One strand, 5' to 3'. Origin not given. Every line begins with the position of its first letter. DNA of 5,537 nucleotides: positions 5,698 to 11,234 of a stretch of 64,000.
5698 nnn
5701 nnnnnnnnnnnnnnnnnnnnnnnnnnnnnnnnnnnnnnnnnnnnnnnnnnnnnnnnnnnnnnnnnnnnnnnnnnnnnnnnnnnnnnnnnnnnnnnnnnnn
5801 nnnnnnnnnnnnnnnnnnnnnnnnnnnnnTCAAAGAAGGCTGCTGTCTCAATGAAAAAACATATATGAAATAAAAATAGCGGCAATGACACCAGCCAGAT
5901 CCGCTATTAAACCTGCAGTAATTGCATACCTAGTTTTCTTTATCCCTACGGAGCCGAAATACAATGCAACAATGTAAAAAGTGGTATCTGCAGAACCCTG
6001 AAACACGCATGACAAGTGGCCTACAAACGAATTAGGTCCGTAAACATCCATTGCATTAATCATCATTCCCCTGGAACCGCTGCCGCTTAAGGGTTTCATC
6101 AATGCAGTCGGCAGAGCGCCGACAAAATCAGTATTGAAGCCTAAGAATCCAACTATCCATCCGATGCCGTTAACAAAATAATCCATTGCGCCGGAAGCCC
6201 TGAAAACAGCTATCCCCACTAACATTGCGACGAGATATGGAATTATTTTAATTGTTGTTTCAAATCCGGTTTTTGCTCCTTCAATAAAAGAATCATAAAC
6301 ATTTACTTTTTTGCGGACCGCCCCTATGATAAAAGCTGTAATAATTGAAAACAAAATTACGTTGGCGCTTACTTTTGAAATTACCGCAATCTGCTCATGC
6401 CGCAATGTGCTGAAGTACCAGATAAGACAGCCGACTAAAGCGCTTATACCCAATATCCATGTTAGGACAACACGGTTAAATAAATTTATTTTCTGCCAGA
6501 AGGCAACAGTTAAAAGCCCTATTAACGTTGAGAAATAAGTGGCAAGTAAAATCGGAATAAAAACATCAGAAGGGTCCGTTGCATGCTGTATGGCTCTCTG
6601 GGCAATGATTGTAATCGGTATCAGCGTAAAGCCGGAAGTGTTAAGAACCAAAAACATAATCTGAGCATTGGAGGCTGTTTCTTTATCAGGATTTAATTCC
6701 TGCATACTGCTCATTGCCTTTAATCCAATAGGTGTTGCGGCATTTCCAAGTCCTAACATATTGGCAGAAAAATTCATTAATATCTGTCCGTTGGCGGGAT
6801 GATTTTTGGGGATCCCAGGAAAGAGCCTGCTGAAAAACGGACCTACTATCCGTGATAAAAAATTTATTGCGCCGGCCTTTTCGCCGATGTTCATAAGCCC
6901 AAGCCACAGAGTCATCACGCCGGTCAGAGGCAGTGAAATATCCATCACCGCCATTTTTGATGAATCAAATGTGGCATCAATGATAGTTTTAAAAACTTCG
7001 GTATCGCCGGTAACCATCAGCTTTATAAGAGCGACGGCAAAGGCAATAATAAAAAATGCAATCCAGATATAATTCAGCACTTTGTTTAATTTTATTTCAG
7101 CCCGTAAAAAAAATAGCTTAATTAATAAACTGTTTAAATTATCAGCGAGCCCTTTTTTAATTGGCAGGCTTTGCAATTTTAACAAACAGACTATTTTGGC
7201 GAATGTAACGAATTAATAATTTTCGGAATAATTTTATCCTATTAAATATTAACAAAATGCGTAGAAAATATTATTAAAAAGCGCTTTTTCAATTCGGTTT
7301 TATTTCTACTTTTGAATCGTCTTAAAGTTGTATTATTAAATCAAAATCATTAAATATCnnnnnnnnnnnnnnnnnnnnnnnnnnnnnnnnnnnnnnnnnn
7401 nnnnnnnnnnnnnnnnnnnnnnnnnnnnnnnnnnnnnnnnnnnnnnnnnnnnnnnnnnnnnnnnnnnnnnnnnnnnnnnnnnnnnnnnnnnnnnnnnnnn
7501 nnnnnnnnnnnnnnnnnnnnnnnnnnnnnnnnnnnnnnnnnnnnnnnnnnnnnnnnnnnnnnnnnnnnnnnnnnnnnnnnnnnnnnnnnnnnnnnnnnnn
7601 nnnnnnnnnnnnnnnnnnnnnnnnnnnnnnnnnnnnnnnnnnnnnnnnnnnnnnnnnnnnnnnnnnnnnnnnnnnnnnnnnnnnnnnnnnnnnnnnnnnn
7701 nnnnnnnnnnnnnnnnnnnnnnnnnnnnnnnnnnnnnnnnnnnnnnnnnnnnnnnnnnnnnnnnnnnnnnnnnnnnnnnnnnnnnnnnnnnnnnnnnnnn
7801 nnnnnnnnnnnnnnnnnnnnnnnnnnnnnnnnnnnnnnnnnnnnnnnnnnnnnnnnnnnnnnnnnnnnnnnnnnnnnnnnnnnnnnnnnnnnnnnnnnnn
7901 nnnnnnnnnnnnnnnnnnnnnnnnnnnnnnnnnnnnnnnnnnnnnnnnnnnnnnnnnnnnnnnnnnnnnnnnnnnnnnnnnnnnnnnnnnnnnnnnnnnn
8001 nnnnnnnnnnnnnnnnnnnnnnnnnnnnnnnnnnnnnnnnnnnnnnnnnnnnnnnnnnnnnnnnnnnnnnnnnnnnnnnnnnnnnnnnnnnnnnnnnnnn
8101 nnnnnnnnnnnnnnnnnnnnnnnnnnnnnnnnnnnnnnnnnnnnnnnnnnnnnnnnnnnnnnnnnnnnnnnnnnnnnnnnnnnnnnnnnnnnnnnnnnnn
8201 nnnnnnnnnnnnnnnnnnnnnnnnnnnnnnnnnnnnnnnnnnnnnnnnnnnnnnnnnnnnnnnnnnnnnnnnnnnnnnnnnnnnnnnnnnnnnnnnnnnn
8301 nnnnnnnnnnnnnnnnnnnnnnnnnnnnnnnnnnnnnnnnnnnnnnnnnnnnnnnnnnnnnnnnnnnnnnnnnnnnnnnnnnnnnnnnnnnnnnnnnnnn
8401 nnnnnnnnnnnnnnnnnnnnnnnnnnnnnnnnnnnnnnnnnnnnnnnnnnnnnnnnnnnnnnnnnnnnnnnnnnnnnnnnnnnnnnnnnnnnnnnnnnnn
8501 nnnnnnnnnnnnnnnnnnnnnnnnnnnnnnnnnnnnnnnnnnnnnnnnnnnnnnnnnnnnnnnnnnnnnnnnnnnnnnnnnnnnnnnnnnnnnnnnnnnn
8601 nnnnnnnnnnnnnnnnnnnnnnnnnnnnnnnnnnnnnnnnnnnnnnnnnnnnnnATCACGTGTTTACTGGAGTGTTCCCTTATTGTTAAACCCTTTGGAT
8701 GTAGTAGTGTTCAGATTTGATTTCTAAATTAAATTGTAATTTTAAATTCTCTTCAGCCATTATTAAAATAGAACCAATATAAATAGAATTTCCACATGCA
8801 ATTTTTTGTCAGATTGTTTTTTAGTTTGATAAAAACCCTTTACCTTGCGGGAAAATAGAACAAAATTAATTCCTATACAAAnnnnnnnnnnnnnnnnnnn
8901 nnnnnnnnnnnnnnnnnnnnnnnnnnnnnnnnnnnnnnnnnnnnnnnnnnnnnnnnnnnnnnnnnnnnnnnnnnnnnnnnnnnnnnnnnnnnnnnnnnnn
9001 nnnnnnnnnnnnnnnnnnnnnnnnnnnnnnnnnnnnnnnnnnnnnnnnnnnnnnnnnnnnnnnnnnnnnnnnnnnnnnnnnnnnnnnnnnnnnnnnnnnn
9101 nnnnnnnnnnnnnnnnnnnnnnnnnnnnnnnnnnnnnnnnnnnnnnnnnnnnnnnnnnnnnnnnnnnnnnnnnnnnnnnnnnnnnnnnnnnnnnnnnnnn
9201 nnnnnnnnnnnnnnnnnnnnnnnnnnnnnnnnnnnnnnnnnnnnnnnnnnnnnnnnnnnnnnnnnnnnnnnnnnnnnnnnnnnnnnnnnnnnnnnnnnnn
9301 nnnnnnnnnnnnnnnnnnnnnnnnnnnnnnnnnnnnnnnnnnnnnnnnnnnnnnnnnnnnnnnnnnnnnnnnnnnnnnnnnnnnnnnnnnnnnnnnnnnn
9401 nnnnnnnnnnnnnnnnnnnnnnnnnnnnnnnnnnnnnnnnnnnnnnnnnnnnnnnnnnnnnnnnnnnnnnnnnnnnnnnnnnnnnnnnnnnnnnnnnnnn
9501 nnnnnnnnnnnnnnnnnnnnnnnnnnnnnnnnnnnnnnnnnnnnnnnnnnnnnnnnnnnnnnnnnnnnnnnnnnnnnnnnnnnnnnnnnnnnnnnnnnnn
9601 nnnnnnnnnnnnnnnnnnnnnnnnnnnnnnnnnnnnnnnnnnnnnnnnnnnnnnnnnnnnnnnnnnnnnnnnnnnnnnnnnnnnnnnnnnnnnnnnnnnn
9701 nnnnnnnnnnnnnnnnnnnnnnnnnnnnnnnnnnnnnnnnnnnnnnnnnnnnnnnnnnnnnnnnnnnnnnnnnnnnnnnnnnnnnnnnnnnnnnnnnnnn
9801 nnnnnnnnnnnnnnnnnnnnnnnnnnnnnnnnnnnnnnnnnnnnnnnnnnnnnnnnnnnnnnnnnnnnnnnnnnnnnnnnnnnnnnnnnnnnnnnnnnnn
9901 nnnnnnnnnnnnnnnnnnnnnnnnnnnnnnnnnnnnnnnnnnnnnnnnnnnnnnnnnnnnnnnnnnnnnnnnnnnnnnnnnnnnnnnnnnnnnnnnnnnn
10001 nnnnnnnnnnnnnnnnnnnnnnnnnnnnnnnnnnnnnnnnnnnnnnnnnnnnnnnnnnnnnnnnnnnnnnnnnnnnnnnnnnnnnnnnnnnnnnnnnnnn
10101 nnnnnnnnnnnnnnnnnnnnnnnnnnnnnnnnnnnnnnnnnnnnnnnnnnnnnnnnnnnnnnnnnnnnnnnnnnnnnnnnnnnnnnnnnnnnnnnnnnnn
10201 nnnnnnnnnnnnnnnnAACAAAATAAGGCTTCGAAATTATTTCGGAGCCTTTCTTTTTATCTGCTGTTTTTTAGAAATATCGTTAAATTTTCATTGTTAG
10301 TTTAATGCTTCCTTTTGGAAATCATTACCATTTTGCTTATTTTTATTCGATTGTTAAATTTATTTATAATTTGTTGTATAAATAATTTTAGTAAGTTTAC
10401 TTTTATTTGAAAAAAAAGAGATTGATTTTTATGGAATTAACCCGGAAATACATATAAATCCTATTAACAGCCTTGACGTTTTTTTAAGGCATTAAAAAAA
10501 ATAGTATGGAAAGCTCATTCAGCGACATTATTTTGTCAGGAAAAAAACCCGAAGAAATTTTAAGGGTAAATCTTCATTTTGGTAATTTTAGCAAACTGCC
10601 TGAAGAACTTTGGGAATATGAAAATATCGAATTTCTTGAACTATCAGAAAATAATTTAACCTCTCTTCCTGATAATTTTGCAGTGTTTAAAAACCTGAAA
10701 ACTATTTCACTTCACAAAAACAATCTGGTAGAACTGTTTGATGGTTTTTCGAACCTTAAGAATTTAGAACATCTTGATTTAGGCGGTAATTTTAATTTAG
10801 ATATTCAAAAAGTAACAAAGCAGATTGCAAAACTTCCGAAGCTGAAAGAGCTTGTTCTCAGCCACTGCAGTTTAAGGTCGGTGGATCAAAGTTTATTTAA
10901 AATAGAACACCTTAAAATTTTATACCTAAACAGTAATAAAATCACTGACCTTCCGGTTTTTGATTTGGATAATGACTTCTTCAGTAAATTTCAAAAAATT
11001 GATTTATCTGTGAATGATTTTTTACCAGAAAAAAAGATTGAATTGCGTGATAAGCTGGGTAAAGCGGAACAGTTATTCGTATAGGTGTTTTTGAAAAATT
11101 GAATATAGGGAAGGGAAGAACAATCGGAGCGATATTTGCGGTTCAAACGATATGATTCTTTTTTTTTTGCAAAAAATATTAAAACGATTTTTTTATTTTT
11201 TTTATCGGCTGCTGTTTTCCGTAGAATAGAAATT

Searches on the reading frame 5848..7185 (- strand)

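Call 42: search_protein_families(library=pfam, proteins=[window:5848-7185:-], max_evalue=0.0001)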
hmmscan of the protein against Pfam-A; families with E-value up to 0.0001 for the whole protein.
window:5848-7185:- (445 aa): 1 family
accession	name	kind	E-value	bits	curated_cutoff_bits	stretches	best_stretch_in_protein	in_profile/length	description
PF07670.19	Gate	-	2.2e-20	73.5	29.6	2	87-193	4-97/104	Nucleoside recognition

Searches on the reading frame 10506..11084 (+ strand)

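Call 12: search_protein_families(library=pfam, proteins=[window:10506-11084:+], max_evalue=0.01)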
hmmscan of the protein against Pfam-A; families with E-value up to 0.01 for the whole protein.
window:10506-11084:+ (192 aa): 9 families
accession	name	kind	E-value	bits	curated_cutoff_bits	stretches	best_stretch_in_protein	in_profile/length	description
PF12799.13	LRR_4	-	8.6e-16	58.1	27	3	111-151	1-41/44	Leucine Rich repeats (2 copies)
PF13855.12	LRR_8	-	4.5e-15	55.6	27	3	42-95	4-59/61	Leucine rich repeat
PF23598.1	LRR_14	-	1.4e-09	37.6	40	1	27-120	58-148/353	Leucine-rich repeat region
PF00560.39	LRR_1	-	8.1e-09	34.4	20.6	0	40-59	1-21/23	Leucine Rich Repeat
PF14580.12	LRR_9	-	0.00028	20.9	30.5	1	60-183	40-155/175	Leucine-rich repeat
PF25019.1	LRR_R13L1-DRL21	-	0.0005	20.4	27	0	33-93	63-125/127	R13L1/DRL21 LRRs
PF24048.1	LRR_NXF1-5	-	0.0017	18.3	30.5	1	83-146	52-116/142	NXF1/2/3/5 leucine-rich repeat domain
PF23952.1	LRR_EndoS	-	0.0034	18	27.9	1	65-156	26-115/116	Endo-beta-N-acetylglucosaminidase EndoS LRR domain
PF23211.1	LRR_LRWD1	-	0.0046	17.1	28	0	107-173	38-99/190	Leucine-rich repeat and WD repeat-containing protein 1, LRR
